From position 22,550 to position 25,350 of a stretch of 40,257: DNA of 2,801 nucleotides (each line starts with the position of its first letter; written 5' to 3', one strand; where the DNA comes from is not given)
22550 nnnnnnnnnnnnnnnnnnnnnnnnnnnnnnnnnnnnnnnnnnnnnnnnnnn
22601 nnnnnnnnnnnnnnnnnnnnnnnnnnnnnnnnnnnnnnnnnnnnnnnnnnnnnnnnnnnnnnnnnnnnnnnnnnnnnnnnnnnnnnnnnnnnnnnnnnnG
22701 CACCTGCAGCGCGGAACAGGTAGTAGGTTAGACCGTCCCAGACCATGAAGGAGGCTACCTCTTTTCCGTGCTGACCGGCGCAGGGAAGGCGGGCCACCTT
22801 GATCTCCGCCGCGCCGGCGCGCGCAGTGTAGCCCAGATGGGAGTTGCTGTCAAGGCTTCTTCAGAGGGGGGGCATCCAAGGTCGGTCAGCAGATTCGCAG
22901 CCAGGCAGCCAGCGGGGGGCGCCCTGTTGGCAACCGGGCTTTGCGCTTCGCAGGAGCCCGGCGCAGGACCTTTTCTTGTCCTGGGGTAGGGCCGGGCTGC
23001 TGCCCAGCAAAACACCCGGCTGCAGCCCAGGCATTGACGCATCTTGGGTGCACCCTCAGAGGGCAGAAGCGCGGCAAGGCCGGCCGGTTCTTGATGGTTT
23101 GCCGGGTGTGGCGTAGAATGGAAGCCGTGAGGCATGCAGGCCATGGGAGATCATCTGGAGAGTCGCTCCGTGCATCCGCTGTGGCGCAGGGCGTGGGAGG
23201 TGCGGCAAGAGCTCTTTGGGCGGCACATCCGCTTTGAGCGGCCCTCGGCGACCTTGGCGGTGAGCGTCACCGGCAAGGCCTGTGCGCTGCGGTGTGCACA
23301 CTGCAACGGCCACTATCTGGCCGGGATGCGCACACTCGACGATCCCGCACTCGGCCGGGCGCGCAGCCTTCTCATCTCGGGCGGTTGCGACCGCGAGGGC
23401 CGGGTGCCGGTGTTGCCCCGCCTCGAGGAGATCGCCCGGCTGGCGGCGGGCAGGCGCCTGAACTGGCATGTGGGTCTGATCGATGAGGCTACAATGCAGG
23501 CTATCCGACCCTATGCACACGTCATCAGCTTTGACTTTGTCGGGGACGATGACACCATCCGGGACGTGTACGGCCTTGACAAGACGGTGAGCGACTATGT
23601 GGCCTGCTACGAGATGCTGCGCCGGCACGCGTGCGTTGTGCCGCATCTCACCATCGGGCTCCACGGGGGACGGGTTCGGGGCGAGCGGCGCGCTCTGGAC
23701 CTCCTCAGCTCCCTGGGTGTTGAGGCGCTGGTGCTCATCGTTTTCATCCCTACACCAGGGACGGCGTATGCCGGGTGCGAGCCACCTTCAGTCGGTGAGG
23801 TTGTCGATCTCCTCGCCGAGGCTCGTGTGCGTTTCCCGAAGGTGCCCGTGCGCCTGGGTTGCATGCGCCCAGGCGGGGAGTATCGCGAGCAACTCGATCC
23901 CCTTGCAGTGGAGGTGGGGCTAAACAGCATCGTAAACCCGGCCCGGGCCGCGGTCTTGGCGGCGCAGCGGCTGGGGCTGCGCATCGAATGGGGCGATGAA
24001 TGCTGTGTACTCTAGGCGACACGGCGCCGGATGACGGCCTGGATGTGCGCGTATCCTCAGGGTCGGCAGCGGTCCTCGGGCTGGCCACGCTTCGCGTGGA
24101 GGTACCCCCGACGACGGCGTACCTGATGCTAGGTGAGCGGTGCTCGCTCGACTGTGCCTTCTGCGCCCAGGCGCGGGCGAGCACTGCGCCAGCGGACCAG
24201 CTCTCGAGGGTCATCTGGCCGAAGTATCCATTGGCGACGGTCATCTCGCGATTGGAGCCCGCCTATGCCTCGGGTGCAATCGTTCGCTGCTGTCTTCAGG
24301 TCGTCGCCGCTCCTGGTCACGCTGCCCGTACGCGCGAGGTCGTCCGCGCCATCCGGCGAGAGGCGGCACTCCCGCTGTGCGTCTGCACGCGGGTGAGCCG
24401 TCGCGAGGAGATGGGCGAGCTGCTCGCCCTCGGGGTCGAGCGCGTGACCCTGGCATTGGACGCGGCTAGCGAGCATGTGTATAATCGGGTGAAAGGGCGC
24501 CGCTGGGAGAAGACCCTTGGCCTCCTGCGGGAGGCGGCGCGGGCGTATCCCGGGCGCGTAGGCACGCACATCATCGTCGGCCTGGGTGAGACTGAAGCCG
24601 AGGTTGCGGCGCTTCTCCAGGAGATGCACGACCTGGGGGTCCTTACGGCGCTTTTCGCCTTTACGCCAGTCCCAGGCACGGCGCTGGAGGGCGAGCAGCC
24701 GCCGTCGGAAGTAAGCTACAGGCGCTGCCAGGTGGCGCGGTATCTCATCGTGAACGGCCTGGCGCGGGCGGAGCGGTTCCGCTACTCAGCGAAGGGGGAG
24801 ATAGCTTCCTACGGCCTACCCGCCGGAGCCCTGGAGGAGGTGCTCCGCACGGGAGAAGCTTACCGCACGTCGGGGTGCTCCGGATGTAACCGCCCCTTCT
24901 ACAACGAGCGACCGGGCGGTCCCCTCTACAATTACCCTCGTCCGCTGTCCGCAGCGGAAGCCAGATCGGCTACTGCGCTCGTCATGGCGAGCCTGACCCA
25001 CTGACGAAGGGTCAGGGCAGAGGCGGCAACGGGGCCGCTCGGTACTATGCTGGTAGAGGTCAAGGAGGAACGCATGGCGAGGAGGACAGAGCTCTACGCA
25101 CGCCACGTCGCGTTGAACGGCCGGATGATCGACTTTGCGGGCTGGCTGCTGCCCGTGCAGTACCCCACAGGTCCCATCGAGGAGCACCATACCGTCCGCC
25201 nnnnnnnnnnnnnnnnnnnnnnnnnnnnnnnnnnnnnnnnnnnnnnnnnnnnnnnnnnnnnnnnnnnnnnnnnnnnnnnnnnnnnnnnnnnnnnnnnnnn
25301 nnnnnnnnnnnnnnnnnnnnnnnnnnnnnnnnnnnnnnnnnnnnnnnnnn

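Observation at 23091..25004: Pair of translationally coupled radical SAM genes embedded at the head of the glycine-cleavage operon: candidate two-protein (LipS1/LipS2-type) lipoyl synthase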

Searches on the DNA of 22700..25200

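Call 31: search_rna_families(source=window, start=22700, end=25200, threshold=evalue, max_evalue=1)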
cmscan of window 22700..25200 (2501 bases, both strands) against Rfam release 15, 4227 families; matches with E-value up to 1: 0.
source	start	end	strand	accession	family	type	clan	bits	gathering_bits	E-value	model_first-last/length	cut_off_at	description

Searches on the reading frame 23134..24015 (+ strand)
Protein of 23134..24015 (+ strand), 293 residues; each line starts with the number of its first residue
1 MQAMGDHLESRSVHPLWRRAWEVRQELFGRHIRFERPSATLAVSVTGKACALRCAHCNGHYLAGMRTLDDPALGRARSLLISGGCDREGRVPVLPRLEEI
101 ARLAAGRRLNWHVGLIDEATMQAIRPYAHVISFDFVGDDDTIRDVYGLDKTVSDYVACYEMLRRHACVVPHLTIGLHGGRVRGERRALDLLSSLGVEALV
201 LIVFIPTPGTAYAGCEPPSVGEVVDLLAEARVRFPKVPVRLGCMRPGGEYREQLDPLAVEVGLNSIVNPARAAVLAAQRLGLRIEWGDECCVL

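Call 3: search_protein_families(library=pfam, proteins=[window:23134-24015:+], max_evalue=0.01)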
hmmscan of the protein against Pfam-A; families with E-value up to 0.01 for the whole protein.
window:23134-24015:+ (293 aa): 1 family
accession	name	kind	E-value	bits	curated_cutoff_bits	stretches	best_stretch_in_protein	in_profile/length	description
PF04055.27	Radical_SAM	-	0.0069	17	29.5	0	47-178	4-153/166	Radical SAM superfamily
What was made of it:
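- Pfam gives only a generic Radical_SAM hit, below the cut-off for ORF1 (call 3).
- Tried and rejected: It gave only the generic Radical_SAM family, below the cut-off for ORF1 (call 3).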

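Call 4: search_protein_families(library=ncbifam, proteins=[window:23134-24015:+], max_evalue=0.01)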
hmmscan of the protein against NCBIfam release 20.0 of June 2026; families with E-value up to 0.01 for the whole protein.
window:23134-24015:+ (293 aa): 3 families
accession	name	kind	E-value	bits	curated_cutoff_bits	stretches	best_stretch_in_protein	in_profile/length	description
NF053742.1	LipS1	equivalog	7.1e-84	281.6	230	1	34-291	1-268/268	LipS1 family lipoyl synthase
TIGR00433.2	bioB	equivalog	0.001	18.4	225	1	191-267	208-282/307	biotin synthase BioB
NF045502.1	variant_rSAM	domain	0.0082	15.1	125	0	188-228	310-349/357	radical SAM protein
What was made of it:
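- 23143..24015 (+): lipS1, the radical SAM lipoyl synthase subunit that inserts sulfur at C6. It is 290 aa from ATG 23143; the longest ORF starts at 23134 and gives 293 aa. NF053742 LipS1 equivalog at 281.6 bits, cut-off 230 (call 4).
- On LipS1 family lipoyl synthase (NCBIfam NF053742): 281.6 bits against a cut-off of 230, covering model positions 1-268 of 268 (call 4).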

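Call 5: search_solved_structures(query=window:23134-24015:+, max_evalue=1)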
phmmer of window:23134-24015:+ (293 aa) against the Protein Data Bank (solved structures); distinct sequences matched with E-value up to 1: 1.
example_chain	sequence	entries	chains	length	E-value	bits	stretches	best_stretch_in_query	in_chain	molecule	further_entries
9wdl_A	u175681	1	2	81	0.4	13.1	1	22-65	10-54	Anti-CRISPR protein, AcrIE9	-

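Call 17: find_homologous_proteins(query=window:23134-24015:+, max_evalue=1e-10)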
Query window:23134-24015:+ (293 aa): 1298 proteins with E <= 1e-10 among 8000 candidates; the best 120 are listed.
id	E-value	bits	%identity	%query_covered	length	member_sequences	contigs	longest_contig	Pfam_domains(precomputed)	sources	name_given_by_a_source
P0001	2.5e-193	659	100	99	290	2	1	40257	-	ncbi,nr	ncbi:MAG: radical SAM protein [Anaerolineae bacterium]|nr:radical SAM protein [Anaerolineae bacteriu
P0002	1.8e-155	535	83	99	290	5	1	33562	-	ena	-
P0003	3.4e-145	501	81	96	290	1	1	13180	-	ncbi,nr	ncbi:MAG: radical SAM protein [Anaerolineae bacterium]|nr:radical SAM protein [Anaerolineae bacteriu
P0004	1.9e-129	449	71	96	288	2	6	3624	PF04055.28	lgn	-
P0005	3.4e-129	448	73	95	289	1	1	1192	-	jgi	jgi:uncharacterized radical SAM superfamily protein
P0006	3.6e-129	448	72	95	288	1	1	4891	-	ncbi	-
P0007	2.3e-128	446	70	95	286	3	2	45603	-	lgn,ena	-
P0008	1.1e-127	443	70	95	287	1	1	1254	-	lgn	-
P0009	3.6e-127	442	70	97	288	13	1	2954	-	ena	-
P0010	4.9e-127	441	69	95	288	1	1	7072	-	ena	-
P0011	5.0e-126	438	71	95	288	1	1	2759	-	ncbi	-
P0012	1.4e-125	437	70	95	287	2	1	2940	-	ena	-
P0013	1.9e-125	436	69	95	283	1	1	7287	-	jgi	jgi:uncharacterized radical SAM superfamily protein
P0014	3.3e-125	435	70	96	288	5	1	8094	-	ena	-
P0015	7.6e-125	434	68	97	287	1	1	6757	-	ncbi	-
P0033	1.1e-103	365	58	95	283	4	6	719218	-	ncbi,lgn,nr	ncbi:MAG: radical SAM protein [Chloroflexi bacterium]|nr:radical SAM protein [Chloroflexota bacteriu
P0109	2.5e-99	350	58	95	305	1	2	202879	-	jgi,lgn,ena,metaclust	metaclust:\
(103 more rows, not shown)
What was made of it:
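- A canonical lipA elsewhere in the genome cannot be excluded, because the window is the whole contig (call 17).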

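Call 20: find_encoding_contigs(protein=P0002, flank=10000, max_places=4)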
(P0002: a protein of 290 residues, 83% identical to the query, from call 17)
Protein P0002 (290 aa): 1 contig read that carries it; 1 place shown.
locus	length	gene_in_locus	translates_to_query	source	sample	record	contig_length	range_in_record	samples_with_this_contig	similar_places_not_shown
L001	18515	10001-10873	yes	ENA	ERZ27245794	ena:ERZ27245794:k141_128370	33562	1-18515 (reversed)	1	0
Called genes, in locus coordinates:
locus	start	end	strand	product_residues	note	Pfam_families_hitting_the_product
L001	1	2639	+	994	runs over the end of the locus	PF02091:tRNA-synt_2e, PF02092:tRNA_synt_2f, PF05746:DALR_1 (weak)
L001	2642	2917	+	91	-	-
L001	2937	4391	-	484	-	PF07005:SBD_N, PF17042:NBD_C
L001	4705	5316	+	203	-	PF13483:Lactamase_B_3, PF12706:Lactamase_B_2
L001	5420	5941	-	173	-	PF01871:AMMECR1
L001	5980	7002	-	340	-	PF01551:Peptidase_M23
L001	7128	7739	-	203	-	PF01066:CDP-OH_P_transf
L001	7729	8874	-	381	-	PF13439:Glyco_transf_4, PF13579:Glyco_trans_4_4, PF20706:GT4-conflict, PF00534:Glycos_transf_1, PF13692:Glyco_trans_1_4, PF13524:Glyco_trans_1_2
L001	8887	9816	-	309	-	PF03279:Lip_A_acyltrans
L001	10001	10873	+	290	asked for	-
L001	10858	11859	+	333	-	PF04055:Radical_SAM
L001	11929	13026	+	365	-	PF01571:GCV_T, PF08669:GCV_T_C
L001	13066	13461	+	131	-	PF01597:GCV_H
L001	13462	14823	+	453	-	PF02347:GDC-P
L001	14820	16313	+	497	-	PF02347:GDC-P, PF00266:Aminotran_5 (weak), PF21478:GcvP2_C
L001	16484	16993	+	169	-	PF03205:MobB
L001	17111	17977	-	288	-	PF01048:PNP_UDP_1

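Call 21: find_encoding_contigs(protein=P0033, flank=10000, max_places=4)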
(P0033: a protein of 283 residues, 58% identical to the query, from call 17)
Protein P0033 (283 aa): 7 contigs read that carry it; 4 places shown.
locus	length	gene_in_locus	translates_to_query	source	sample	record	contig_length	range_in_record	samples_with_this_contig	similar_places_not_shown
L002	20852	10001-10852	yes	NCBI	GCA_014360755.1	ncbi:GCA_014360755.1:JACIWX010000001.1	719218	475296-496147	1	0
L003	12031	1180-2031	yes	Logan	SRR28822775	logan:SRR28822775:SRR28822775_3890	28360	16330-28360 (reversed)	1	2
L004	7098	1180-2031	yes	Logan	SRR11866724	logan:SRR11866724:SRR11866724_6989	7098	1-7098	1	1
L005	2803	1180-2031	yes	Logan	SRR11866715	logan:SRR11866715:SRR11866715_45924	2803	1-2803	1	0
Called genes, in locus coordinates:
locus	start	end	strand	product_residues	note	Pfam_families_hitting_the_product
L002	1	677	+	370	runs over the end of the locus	PF13477:Glyco_trans_4_2, PF20706:GT4-conflict (faint), PF13439:Glyco_transf_4, PF13579:Glyco_trans_4_4, PF00534:Glycos_transf_1, PF13692:Glyco_trans_1_4, PF13524:Glyco_trans_1_2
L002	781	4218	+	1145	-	PF04932:Wzy_C, PF13414:TPR_11 (weak), PF13424:TPR_12 (weak), PF13414:TPR_11, PF13432:TPR_16, PF14559:TPR_19, PF13414:TPR_11, PF13424:TPR_12, +19 more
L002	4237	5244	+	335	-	PF00953:Glycos_transf_4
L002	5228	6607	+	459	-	PF02558:ApbA (faint), PF03446:NAD_binding_2, PF03721:UDPG_MGDP_dh_N, PF00984:UDPG_MGDP_dh, PF03720:UDPG_MGDP_dh_C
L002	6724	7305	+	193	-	PF09335:VTT_dom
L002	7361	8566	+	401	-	PF07690:MFS_1, PF12832:MFS_1_like, PF13347:MFS_2, PF03092:BT1 (weak), PF03209:PUCC, PF07690:MFS_1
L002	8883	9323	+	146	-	PF04238:DUF420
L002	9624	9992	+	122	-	PF19906:CGDB (weak), PF25653:HMG-CoA_red_N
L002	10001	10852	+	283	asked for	-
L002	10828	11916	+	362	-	PF04055:Radical_SAM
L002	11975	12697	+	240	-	PF21948:LplA-B_cat, PF03099:BPL_LplA_LipB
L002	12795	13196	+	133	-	PF01597:GCV_H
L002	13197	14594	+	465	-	PF02347:GDC-P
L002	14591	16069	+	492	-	PF02347:GDC-P, PF00266:Aminotran_5 (faint), PF21478:GcvP2_C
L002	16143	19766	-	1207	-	PF00464:SHMT, PF00155:Aminotran_1_2 (weak), PF00464:SHMT, PF01571:GCV_T, PF08669:GCV_T_C (weak)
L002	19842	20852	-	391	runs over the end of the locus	-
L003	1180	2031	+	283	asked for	-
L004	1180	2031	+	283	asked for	-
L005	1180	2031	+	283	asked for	-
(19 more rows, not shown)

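Call 22: find_encoding_contigs(protein=P0109, flank=10000, max_places=4)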
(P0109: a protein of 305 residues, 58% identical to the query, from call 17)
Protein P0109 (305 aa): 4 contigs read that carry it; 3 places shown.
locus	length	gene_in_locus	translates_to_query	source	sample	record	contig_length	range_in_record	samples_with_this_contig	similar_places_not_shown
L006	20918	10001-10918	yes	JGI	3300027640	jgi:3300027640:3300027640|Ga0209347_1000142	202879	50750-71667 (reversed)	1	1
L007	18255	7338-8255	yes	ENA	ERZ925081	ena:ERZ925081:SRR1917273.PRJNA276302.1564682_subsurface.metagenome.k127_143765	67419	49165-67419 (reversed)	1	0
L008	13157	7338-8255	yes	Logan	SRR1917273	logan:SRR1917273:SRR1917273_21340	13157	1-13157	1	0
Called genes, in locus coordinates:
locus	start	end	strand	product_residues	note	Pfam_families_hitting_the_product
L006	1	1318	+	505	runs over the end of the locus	PF00370:FGGY_N, PF02782:FGGY_C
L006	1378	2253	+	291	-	PF01261:AP_endonuc_2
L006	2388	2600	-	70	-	-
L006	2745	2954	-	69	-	-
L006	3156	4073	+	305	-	PF03547:Mem_trans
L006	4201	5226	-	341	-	PF01408:GFO_IDH_MocA, PF02894:GFO_IDH_MocA_C, PF22725:GFO_IDH_MocA_C3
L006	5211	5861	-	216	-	PF06283:ThuA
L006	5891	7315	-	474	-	-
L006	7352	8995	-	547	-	PF00795:CN_hydrolase, PF02540:NAD_synthase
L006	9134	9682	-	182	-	PF01661:Macro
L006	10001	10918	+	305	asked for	-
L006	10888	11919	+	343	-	PF04055:Radical_SAM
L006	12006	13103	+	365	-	PF01571:GCV_T, PF08669:GCV_T_C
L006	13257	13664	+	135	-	PF01597:GCV_H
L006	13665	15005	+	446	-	PF02347:GDC-P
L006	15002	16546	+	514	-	PF02347:GDC-P, PF00266:Aminotran_5 (weak), PF21478:GcvP2_C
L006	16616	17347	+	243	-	PF00590:TP_methylase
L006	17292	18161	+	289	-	PF07091:FmrO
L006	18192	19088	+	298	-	PF01261:AP_endonuc_2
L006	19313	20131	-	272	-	-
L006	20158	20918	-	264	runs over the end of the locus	PF03372:Exo_endo_phos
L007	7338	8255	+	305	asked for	-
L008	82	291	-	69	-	-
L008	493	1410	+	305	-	PF03547:Mem_trans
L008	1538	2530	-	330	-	PF01408:GFO_IDH_MocA, PF22725:GFO_IDH_MocA_C3, PF02894:GFO_IDH_MocA_C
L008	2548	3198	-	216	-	PF06283:ThuA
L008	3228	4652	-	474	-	-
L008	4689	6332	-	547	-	PF00795:CN_hydrolase, PF02540:NAD_synthase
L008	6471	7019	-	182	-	PF01661:Macro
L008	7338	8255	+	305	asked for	-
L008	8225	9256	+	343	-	PF04055:Radical_SAM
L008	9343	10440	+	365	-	PF01571:GCV_T, PF08669:GCV_T_C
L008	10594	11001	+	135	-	PF01597:GCV_H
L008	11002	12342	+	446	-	PF02347:GDC-P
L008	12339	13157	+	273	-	?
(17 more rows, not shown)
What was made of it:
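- L006-L008 are 58% identical and have different flanks but the same six genes (calls 20, 22).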

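Call 43: search_protein_families(library=ncbifam, proteins=[L002:11975-12697:+], max_evalue=0.001)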
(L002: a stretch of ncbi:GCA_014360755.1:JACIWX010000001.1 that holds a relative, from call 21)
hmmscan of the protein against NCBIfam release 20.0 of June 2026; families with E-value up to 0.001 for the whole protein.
L002:11975-12697:+ (240 aa): 3 families
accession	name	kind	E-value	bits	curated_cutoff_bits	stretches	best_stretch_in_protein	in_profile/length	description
NF053750.1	LplA_large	exception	1.2e-25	90.3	480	1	14-160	8-157/248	lipoate-protein ligase large subunit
NF053751.1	LplAB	exception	8e-19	67.8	550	1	5-161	99-258/348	lipoate-protein ligase LplAB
TIGR00545.2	lipoyltrans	equivalog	5.5e-07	28.9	280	1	48-162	40-151/328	lipoate--protein ligase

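Call 47: predict_structure(alignment_id=A4)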
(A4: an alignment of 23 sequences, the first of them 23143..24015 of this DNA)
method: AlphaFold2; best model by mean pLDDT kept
length: 290 residues; sequences in the alignment: 23
mean_pLDDT: 94.7   pTM: 0.91
mean pLDDT of the five models: 94.7, 93.9, 93.8, 93.8, 91.8
residues with pLDDT >= 90: 271; 70-90: 9; 50-70: 1; < 50: 9
segments of 3 or more residues with pLDDT < 50: 1-9
pLDDT, mean of each block of 10 residues (from residue 1): 44 97 97 97 93 91 94 96 96 95 95 98 97 96 97 99 98 96 98 98 94 98 99 97 96 99 98 98 96
secondary structure, 60 per line:
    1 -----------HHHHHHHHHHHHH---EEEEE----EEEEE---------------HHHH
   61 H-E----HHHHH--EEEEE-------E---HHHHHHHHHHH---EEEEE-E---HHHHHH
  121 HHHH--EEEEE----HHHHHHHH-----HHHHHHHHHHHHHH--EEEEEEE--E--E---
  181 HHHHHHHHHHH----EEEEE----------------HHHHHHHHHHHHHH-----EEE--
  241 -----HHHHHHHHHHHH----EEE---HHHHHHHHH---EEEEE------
elements in order: H12-24 E28-32 E37-41 H57-61 H68-72 E75-79 H91-101 E105-109 H115-124 E127-131 H136-143 H149-162 E165-171 H181-191 E196-200 H217-230 E236-238 H246-257 E262-264 H268-276 E280-284

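Call 51: fold_search(model_id=the predicted structure, library=pdb)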
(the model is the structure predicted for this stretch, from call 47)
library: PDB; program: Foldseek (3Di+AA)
matches with E <= 10: 1614; with E <= 0.001: 160
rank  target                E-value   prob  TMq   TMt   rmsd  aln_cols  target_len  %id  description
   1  8vdw_A                3.5e-13  1.00  0.69  0.63   4.4       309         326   15  X-Ray Crystal Structure of the biotin synthase from V. parvula (released 2024-01-24)
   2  8vdw_B                8.9e-13  1.00  0.71  0.63   4.2       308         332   16  X-Ray Crystal Structure of the biotin synthase from V. parvula (released 2024-01-24)
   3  3iiz                  8.9e-13  1.00  0.66  0.57   6.8       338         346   14  X-ray structure of the FeFe-hydrogenase maturase HydE from T. maritima in complex with S-adenosyl-L-methionine (released 2009-09-22)
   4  8vcw                  5.4e-12  1.00  0.68  0.61   4.8       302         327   12  X-Ray Crystal Structure of the biotin synthase from B. obeum (released 2024-01-24)
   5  1r30_A                7.2e-12  1.00  0.68  0.64   4.9       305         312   18  The Crystal Structure of Biotin Synthase, an S-Adenosylmethionine-Dependent Radical Enzyme (released 2004-01-13)
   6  1r30_B                8.1e-12  1.00  0.68  0.64   4.9       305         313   18  The Crystal Structure of Biotin Synthase, an S-Adenosylmethionine-Dependent Radical Enzyme (released 2004-01-13)
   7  7o1t                  1.0e-11  1.00  0.65  0.54   6.4       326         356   14  Fe(CO)2CNCl species bound [HydE from T. Maritima (released 2021-05-26)
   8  8qmk                  1.3e-11  1.00  0.63  0.53   5.9       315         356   14  Enzymatically-produced complex-B bound TmHydE structure (released 2023-11-22)
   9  5fep                  1.3e-11  1.00  0.66  0.57   6.9       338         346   14  HydE from T. maritima in complex with (2R,4R)-MeTDA (released 2016-04-06)
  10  5ff2                  2.4e-11  1.00  0.66  0.57   6.6       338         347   15  HydE from T. maritima in complex with (2R,4R)-TDA (released 2016-04-06)
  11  3cix                  2.4e-11  1.00  0.66  0.57   6.7       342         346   14  X-RAY structure of the [FeFe]-hydrogenase maturase HydE from thermotoga maritima in complex with thiocyanate (released 2008-04-08)
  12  3ciw                  2.7e-11  1.00  0.66  0.56   6.2       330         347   14  X-RAY structure of the [FeFe]-hydrogenase maturase HydE from thermotoga maritima (released 2008-04-08)
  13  5few                  2.7e-11  1.00  0.66  0.57   6.7       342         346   15  HydE from T. maritima in complex with S-adenosyl-L-cysteine (final product) (released 2016-04-06)
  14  7o1p                  2.9e-11  1.00  0.68  0.60   5.7       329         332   13  [FeFe]-hydrogenase maturase HydE from T. Maritima (C-ter stretch absent) (released 2021-05-26)
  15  7o1o                  3.6e-11  1.00  0.65  0.55   6.5       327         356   14  Complex-B bound [FeFe]-hydrogenase maturase HydE fromT. Maritima (Auxiliary cluster deleted variant) (released 2021-05-26)
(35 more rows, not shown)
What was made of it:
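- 23143..24015 (+): AlphaFold2 pLDDT 94.7 with a BioB/HydE-like fold (calls 47, 51).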
